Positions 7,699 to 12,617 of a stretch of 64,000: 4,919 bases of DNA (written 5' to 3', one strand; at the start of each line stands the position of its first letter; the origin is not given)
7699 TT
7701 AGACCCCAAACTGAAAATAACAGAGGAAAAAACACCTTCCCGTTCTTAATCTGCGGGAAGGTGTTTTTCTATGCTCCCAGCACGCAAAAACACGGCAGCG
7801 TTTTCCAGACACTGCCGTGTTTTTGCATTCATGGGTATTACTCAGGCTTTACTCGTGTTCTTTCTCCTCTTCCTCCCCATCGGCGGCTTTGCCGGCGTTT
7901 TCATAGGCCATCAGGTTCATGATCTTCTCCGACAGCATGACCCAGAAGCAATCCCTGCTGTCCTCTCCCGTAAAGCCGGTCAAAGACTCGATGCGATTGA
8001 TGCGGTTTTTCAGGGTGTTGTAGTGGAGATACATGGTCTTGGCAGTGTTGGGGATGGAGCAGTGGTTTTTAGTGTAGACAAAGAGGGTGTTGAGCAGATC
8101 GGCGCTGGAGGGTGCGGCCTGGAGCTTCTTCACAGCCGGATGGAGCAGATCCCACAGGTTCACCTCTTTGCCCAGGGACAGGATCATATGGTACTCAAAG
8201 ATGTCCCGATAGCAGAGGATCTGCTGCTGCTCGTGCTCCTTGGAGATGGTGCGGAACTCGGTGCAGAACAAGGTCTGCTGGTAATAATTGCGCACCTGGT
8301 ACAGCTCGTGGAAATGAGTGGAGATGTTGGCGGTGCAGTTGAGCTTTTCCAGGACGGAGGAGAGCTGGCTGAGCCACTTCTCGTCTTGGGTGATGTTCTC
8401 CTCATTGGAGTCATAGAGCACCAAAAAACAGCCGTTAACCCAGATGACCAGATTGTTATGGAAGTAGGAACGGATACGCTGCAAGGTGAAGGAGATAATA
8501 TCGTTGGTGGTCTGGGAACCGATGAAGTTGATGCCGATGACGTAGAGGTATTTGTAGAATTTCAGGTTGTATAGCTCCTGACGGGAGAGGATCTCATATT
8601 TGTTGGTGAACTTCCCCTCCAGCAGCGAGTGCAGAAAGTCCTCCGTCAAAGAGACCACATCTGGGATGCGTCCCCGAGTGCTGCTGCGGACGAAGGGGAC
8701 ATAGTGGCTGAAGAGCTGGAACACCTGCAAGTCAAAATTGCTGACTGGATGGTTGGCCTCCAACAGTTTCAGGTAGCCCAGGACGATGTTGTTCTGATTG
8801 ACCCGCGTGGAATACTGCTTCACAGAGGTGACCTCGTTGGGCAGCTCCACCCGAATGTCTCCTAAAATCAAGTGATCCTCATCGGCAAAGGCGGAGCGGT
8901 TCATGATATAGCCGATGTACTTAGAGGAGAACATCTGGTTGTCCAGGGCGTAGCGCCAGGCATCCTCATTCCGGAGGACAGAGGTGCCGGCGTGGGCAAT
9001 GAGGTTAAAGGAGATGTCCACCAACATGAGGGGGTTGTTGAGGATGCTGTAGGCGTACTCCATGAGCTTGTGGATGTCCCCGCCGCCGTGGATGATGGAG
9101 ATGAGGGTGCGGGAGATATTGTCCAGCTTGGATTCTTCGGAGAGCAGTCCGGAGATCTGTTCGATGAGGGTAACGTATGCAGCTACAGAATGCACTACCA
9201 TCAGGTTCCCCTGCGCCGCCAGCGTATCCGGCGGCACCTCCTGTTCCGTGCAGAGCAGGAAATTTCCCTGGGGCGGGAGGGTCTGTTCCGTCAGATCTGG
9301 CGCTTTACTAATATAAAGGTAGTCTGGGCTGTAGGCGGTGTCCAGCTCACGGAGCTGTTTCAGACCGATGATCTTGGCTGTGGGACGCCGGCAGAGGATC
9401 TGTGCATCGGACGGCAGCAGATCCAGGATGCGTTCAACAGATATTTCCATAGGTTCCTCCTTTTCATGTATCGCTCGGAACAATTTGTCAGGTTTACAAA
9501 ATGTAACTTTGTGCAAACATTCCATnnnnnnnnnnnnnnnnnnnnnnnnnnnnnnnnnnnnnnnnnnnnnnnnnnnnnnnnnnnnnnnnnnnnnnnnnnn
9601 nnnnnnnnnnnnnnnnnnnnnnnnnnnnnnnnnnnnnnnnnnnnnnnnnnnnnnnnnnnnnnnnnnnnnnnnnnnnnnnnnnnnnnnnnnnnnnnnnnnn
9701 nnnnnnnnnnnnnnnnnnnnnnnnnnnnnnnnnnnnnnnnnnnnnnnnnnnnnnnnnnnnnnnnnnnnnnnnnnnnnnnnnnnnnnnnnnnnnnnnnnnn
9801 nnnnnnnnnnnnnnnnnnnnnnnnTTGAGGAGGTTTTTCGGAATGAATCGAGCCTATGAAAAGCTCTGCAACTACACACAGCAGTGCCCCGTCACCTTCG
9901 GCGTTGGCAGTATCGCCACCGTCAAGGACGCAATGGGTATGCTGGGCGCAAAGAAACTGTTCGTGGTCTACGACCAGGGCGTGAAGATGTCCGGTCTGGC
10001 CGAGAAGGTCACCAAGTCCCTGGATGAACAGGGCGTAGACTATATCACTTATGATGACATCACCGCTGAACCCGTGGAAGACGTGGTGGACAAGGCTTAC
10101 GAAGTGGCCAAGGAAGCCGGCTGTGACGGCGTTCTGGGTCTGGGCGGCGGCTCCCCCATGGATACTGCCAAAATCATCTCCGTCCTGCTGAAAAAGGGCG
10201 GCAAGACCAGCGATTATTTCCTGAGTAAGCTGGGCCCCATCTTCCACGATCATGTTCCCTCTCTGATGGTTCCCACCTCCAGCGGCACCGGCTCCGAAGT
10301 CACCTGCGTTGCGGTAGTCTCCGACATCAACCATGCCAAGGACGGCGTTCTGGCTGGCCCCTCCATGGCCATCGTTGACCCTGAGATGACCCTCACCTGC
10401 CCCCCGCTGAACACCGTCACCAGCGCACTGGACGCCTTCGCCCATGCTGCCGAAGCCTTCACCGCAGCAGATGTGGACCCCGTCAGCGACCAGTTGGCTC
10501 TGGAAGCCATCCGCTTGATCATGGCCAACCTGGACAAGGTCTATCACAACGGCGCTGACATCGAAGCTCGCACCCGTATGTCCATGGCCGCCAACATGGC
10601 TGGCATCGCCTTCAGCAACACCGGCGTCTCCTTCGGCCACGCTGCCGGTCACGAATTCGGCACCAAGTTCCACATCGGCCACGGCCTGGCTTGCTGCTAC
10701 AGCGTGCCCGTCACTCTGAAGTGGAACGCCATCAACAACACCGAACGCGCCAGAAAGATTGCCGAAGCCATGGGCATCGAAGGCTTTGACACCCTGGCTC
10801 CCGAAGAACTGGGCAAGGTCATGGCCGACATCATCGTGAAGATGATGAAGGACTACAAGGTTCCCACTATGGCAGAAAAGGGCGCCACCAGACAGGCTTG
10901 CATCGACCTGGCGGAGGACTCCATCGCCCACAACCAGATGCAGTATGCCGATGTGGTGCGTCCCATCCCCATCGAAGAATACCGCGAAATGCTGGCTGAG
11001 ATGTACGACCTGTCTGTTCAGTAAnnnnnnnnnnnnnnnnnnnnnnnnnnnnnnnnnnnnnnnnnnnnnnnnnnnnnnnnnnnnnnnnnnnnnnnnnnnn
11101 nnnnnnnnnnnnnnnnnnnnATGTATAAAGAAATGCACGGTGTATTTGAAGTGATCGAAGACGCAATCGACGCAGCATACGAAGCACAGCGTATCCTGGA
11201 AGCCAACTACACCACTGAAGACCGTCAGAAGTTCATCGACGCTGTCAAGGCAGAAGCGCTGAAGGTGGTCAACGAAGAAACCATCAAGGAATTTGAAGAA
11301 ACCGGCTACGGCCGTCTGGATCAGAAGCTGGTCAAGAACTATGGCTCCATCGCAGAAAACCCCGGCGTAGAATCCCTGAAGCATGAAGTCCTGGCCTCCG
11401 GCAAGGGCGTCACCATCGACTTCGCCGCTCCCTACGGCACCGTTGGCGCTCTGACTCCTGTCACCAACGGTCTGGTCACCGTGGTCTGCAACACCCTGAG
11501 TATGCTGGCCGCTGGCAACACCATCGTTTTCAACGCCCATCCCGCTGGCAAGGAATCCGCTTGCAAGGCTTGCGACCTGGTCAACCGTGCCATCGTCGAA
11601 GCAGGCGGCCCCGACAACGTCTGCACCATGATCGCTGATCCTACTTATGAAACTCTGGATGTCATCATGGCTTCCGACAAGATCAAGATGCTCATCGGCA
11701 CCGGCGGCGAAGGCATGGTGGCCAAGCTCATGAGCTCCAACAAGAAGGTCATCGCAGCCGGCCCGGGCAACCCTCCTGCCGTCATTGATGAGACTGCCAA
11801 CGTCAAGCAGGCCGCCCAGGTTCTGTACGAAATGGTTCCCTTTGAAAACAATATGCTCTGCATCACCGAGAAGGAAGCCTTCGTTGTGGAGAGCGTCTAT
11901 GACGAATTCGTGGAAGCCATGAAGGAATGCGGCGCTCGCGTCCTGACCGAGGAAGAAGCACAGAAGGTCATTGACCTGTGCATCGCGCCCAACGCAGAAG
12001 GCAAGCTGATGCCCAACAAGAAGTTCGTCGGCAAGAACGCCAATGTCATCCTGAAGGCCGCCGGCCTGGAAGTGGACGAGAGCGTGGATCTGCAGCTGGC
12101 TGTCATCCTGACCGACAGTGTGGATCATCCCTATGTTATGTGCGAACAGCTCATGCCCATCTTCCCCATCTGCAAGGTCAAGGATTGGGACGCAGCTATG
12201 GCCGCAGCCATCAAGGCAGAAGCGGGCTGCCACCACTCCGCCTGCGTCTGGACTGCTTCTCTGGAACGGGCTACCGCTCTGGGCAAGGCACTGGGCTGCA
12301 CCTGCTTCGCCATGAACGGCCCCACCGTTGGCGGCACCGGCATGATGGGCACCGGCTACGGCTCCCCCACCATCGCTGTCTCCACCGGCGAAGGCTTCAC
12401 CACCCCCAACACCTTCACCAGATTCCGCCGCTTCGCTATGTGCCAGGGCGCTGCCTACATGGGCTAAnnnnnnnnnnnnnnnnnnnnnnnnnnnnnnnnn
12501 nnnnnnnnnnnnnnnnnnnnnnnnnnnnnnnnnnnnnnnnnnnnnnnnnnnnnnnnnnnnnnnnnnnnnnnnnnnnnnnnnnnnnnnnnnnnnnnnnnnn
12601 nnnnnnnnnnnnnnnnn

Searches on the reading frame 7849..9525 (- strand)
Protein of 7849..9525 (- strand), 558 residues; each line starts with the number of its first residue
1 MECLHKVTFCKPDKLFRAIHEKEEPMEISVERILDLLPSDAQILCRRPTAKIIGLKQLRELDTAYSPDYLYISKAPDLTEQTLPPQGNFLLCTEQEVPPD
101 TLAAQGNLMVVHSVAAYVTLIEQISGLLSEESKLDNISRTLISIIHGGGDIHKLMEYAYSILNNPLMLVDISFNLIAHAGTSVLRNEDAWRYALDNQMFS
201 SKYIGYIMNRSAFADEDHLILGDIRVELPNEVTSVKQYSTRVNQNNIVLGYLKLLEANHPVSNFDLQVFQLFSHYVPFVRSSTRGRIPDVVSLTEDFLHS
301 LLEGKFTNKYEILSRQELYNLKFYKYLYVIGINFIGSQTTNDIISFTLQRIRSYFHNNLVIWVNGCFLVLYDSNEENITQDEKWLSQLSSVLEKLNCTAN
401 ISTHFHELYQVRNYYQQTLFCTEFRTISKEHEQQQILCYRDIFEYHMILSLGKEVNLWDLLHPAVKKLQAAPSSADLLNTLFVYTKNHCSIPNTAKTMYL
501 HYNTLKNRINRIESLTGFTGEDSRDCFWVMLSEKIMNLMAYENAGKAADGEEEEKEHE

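Call 4: search_protein_families(library=pfam, proteins=[window:7849-9525:-])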
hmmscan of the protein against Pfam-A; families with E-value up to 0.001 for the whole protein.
window:7849-9525:- (558 aa): 1 family
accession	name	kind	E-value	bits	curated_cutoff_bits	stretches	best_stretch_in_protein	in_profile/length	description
PF13556.12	HTH_30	-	8.8e-15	54.7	27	1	477-531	1-55/59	PucR C-terminal helix-turn-helix domain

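Call 44: search_protein_families(library=ncbifam, proteins=[window:7849-9525:-], max_evalue=1e-10)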
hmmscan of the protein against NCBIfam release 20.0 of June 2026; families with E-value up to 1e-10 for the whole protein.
window:7849-9525:- (558 aa): 0 families

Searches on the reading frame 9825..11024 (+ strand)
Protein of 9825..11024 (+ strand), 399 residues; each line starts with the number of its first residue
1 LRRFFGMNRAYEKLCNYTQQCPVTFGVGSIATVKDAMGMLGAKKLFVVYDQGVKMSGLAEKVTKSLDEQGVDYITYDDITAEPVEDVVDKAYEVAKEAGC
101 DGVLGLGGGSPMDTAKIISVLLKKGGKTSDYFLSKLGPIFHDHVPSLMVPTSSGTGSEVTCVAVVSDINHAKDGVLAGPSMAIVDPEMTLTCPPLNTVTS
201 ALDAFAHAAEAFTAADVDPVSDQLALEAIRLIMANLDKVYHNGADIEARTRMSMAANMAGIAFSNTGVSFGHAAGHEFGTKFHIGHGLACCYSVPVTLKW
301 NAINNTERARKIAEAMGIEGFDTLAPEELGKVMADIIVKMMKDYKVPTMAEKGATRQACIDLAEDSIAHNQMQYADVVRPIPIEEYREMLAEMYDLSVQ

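Call 8: search_protein_families(library=pfam, proteins=[window:9825-11024:+])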
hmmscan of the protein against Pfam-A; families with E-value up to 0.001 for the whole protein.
window:9825-11024:+ (399 aa): 3 families
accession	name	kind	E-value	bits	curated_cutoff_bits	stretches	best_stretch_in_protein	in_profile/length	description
PF00465.25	Fe-ADH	-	2.5e-42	144.7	31.3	1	23-186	4-168/168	Iron-containing alcohol dehydrogenase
PF25137.1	ADH_Fe_C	-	4.3e-33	115.1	27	1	197-367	1-169/194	Fe-containing alcohol dehydrogenase family, C-terminal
PF13685.12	Fe-ADH_2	-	4.2e-10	40.3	28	1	25-123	2-98/149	Iron-containing alcohol dehydrogenase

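Call 44: search_protein_families(library=ncbifam, proteins=[window:9825-11024:+], max_evalue=1e-10)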
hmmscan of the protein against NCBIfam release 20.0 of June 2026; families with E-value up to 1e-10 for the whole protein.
window:9825-11024:+ (399 aa): 13 families
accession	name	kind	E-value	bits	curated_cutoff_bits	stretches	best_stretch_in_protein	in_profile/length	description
NF053866.1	CholDhdGbsBBac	equivalog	1.7e-71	240.9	550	1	22-392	17-389/392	choline dehydrogenase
NF041833.1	Fe_ADH_ErcA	equivalog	1.5e-64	218.5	550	1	23-369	11-359/382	alcohol dehydrogenase-like regulatory protein ErcA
TIGR02638.1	lactal_redase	equivalog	1.4e-63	215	523.15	1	25-367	12-358/379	lactaldehyde reductase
NF050025.1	SulfAcetaldRedSarD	equivalog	3.5e-63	213.8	700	1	23-371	11-363/385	sulfoacetaldehyde reductase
NF007911.0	PRK10624.1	equivalog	2e-60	204.8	537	1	25-366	13-356/382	lactaldehyde reductase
NF058672.1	4HyButDHCUPNE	equivalog_domain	3.5e-58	197.6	500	1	23-392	10-376/378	4-hydroxybutyrate dehydrogenase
NF010378.0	PRK13805.1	equivalog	1.4e-56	191.9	951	1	25-308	467-764/872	bifunctional acetaldehyde-CoA/alcohol dehydrogenase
TIGR03405.1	Phn_Fe-ADH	equivalog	6.2e-52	176.5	423.7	1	23-338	7-322/355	iron-containing alcohol dehydrogenase PsrA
NF011998.0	PRK15454.1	equivalog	5.1e-50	170.3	556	1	21-318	27-327/395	ethanolamine utilization ethanol dehydrogenase EutG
NF007363.0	PRK09860.1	equivalog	7.2e-44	150.4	581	1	26-348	15-338/383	L-threonine dehydrogenase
TIGR04266.1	NDMA_methanol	equivalog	5.9e-33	114.3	625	1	25-348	21-349/420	NDMA-dependent methanol dehydrogenase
NF011717.0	PRK15138.1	equivalog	3.5e-21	75.7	645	1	22-310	11-303/387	alcohol dehydrogenase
NF041822.1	daptide_DH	equivalog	2.1e-16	59.8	300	1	45-255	3-222/363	daptide-type RiPP biosynthesis dehydogenase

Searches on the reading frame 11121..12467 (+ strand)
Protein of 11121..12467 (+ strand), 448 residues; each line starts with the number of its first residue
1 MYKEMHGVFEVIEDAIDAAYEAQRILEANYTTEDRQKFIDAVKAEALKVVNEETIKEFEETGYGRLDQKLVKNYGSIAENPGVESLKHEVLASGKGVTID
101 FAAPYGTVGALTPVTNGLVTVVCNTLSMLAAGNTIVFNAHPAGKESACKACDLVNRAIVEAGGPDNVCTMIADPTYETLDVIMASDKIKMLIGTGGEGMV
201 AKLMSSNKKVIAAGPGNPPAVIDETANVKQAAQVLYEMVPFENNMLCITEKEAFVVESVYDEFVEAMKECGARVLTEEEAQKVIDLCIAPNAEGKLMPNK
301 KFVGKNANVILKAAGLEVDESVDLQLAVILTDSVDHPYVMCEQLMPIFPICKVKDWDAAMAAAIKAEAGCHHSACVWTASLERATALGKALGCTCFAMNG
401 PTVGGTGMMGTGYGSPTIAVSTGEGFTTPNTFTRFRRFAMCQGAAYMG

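Call 8: search_protein_families(library=pfam, proteins=[window:11121-12467:+])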
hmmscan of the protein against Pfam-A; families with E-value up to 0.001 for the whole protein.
window:11121-12467:+ (448 aa): 1 family
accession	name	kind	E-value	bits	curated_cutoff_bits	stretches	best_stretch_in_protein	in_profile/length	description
PF00171.27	Aldedh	-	2.5e-27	96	23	1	12-413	31-438/461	Aldehyde dehydrogenase family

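Call 44: search_protein_families(library=ncbifam, proteins=[window:11121-12467:+], max_evalue=1e-10)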
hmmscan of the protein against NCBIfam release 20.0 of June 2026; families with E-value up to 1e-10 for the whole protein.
window:11121-12467:+ (448 aa): 10 families
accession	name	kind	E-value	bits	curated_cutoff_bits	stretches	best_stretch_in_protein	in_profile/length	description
NF011927.0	PRK15398.1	subfamily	1e-139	466.2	403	1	4-442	30-460/465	aldehyde dehydrogenase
NF010378.0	PRK13805.1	equivalog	7.8e-61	206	951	1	10-423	14-427/872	bifunctional acetaldehyde-CoA/alcohol dehydrogenase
TIGR02518.1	EutH_ACDH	equivalog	1.5e-53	182.3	620.1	1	13-382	11-379/488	acetaldehyde dehydrogenase (acetylating)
NF047625.1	AcylSulfactDhSauS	equivalog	2e-40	139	600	1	11-399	5-394/464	acylating sulfoacetaldehyde dehydrogenase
NF040648.1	lactal_redase_Meth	equivalog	1.2e-17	64.1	650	1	84-399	109-422/463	lactaldehyde dehydrogenase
NF006916.0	PRK09407.1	equivalog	8.5e-14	51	521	0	11-269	57-319/526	succinic semialdehyde dehydrogenase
NF047626.1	SulfactDhSafD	equivalog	8.1e-13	48.2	700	1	95-399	116-414/454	sulfoacetaldehyde dehydrogenase SafD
NF040792.1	glyc_ald_dh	equivalog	1.4e-11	44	760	1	93-281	125-313/488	D-glyceraldehyde dehydrogenase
NF052305.1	DioxValDhHalo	equivalog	3.3e-11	42.8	750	0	101-390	138-430/483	2,5-dioxovalerate dehydrogenase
NF002852.0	PRK03137.1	subfamily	6.5e-11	41.7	648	0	103-370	170-443/514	L-glutamate gamma-semialdehyde dehydrogenase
